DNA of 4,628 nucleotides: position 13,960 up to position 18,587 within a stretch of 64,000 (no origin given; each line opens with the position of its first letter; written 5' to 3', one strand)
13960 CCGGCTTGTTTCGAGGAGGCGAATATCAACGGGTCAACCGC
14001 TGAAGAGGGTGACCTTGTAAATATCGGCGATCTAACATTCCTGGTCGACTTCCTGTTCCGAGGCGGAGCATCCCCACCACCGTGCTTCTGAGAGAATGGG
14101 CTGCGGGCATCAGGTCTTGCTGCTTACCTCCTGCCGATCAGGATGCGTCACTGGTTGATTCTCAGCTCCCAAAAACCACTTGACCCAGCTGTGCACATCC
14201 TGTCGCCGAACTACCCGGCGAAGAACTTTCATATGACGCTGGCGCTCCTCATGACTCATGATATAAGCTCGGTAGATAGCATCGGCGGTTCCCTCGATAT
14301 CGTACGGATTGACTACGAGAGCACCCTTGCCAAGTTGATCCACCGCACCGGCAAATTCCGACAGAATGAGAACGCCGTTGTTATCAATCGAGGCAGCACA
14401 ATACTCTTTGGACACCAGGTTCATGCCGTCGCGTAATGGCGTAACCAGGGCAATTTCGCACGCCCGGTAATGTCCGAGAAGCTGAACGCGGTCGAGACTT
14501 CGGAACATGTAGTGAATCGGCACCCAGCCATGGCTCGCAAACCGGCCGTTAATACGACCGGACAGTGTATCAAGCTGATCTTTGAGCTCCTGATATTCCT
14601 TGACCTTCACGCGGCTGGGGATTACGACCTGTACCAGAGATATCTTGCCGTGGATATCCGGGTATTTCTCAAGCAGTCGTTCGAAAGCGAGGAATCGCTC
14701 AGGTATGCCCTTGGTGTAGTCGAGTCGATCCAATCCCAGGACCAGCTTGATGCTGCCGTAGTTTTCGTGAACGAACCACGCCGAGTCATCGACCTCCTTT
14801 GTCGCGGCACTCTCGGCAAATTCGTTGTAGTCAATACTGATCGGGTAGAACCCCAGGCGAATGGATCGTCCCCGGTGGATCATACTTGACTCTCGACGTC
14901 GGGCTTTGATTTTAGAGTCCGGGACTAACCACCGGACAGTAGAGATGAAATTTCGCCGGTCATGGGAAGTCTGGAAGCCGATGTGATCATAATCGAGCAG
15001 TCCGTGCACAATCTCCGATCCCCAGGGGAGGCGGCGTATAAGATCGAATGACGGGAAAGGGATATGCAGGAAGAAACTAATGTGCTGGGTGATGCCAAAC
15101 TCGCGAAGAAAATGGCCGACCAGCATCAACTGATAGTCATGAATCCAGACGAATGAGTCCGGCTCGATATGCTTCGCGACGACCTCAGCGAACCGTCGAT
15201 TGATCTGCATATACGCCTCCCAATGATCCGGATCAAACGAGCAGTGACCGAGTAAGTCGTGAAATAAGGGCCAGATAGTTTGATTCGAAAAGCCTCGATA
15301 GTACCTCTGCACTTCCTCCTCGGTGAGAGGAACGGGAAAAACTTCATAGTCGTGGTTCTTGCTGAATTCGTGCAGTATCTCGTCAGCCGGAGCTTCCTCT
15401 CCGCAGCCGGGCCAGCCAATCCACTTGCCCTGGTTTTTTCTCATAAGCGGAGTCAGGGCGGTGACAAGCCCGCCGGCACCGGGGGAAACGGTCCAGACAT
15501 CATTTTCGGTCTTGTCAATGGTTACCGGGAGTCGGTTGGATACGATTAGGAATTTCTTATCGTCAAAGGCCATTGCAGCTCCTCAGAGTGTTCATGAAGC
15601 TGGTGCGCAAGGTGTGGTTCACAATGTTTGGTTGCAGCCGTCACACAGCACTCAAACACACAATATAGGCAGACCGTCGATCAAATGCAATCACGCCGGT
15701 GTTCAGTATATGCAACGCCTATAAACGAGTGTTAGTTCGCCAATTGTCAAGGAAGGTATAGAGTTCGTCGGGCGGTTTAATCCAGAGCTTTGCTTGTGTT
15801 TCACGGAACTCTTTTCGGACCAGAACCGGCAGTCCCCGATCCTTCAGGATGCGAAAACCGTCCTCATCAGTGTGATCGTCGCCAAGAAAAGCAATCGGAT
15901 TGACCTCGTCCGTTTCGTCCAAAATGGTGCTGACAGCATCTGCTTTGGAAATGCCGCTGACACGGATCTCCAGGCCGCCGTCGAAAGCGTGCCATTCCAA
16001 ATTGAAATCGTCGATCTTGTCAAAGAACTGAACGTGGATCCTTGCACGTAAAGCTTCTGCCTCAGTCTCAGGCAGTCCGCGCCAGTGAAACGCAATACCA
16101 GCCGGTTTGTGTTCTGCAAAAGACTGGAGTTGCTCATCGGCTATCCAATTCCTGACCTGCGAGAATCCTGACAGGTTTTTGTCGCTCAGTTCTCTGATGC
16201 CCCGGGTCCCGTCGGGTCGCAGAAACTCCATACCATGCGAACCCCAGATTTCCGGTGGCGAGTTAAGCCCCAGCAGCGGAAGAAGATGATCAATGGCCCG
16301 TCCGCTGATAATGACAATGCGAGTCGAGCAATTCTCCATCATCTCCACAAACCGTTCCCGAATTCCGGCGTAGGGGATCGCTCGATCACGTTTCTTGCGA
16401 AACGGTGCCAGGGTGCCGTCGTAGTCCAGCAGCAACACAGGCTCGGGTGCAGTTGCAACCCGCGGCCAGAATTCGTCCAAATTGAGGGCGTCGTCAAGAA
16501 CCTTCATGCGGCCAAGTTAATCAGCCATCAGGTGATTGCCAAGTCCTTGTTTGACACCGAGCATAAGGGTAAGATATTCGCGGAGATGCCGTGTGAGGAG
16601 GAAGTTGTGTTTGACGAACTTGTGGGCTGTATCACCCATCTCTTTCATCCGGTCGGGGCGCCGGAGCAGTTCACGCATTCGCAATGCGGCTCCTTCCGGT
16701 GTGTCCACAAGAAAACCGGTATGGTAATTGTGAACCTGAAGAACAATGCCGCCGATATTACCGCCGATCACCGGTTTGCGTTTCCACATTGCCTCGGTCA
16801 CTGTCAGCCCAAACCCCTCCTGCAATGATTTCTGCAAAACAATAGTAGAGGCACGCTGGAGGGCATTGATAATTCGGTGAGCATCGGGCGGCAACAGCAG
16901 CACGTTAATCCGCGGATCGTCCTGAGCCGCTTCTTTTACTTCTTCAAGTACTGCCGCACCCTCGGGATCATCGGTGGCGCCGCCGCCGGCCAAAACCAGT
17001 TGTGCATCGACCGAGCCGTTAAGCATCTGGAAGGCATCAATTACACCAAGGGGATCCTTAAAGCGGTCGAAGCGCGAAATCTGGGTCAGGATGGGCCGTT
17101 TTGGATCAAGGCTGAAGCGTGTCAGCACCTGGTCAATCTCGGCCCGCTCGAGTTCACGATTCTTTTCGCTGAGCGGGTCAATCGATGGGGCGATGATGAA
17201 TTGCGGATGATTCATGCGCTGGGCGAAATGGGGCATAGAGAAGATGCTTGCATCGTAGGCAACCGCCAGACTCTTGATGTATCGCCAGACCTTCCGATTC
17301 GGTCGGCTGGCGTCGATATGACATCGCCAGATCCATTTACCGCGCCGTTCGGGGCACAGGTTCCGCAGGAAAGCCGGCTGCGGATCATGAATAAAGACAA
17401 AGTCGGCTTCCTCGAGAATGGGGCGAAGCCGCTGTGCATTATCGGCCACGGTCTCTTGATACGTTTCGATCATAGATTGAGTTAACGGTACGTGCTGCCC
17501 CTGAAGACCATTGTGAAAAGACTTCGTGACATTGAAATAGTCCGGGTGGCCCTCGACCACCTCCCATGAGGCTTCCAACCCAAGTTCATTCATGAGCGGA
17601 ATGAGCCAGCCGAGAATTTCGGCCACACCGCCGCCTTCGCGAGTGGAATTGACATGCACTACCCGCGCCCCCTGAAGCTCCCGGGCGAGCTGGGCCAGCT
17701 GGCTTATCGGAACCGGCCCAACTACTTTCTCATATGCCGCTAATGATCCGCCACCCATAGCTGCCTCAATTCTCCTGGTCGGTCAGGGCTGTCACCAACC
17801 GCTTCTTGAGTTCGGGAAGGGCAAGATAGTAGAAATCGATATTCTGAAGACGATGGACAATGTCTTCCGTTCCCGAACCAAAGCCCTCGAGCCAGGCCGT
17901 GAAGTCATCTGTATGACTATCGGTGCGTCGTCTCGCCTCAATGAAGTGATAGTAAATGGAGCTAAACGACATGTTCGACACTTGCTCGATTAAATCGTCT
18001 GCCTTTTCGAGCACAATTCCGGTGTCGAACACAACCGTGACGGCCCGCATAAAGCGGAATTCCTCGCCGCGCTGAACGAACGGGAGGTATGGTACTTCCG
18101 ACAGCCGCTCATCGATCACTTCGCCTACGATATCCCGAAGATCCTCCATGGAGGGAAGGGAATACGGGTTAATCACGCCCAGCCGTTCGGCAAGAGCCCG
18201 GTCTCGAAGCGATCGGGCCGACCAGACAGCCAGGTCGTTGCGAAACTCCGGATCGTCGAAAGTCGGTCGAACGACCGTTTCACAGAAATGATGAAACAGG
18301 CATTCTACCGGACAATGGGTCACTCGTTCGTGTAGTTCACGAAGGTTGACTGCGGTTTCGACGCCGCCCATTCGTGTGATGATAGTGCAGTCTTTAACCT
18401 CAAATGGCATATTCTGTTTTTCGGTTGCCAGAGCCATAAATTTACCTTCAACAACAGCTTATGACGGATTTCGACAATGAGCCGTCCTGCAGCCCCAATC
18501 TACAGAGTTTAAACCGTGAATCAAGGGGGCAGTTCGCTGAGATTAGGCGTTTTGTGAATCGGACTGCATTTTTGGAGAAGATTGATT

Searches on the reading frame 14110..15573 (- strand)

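Call 23: search_protein_families(library=pfam, proteins=[window:14110-15573:-], max_evalue=0.00001)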
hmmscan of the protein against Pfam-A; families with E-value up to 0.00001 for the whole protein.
window:14110-15573:- (487 aa): 1 family
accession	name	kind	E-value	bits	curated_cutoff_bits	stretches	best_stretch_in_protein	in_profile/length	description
PF00982.27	Glyco_transf_20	-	3.6e-144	481.5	32.5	1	7-468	2-468/473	Glycosyltransferase family 20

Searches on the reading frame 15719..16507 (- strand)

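Call 23: search_protein_families(library=pfam, proteins=[window:15719-16507:-], max_evalue=0.00001)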
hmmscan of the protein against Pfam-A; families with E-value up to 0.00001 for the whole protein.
window:15719-16507:- (262 aa): 1 family
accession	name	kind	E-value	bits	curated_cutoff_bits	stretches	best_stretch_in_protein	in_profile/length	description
PF02358.22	Trehalose_PPase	-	9.6e-21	74.4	27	1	26-232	1-217/235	Trehalose-phosphatase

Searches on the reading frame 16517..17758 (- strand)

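Call 23: search_protein_families(library=pfam, proteins=[window:16517-17758:-], max_evalue=0.00001)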
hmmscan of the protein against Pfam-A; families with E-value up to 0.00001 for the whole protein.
window:16517-17758:- (413 aa): 4 families
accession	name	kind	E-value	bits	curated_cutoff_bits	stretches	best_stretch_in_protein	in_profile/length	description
PF21269.3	TreT_GT1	-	2.1e-56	190.1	27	1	35-180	1-144/144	Trehalose synthase, N-terminal domain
PF00534.26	Glycos_transf_1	-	4e-22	79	26.4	1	217-380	11-171/172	Glycosyl transferases group 1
PF13692.12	Glyco_trans_1_4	-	6.5e-12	46.4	27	1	222-366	2-141/142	Glycosyl transferases group 1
PF20706.3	GT4-conflict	-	1.4e-06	28.1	26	1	248-337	227-315/385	Family 4 Glycosyltransferase in conflict systems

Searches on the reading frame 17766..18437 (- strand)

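Call 23: search_protein_families(library=pfam, proteins=[window:17766-18437:-], max_evalue=0.00001)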
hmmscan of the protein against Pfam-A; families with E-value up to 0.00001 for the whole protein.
window:17766-18437:- (223 aa): 1 family
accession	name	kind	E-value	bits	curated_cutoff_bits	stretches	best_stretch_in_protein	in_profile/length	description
PF19027.5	DUF5752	-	3.4e-62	209.9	23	1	10-218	2-207/208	Family of unknown function (DUF5752)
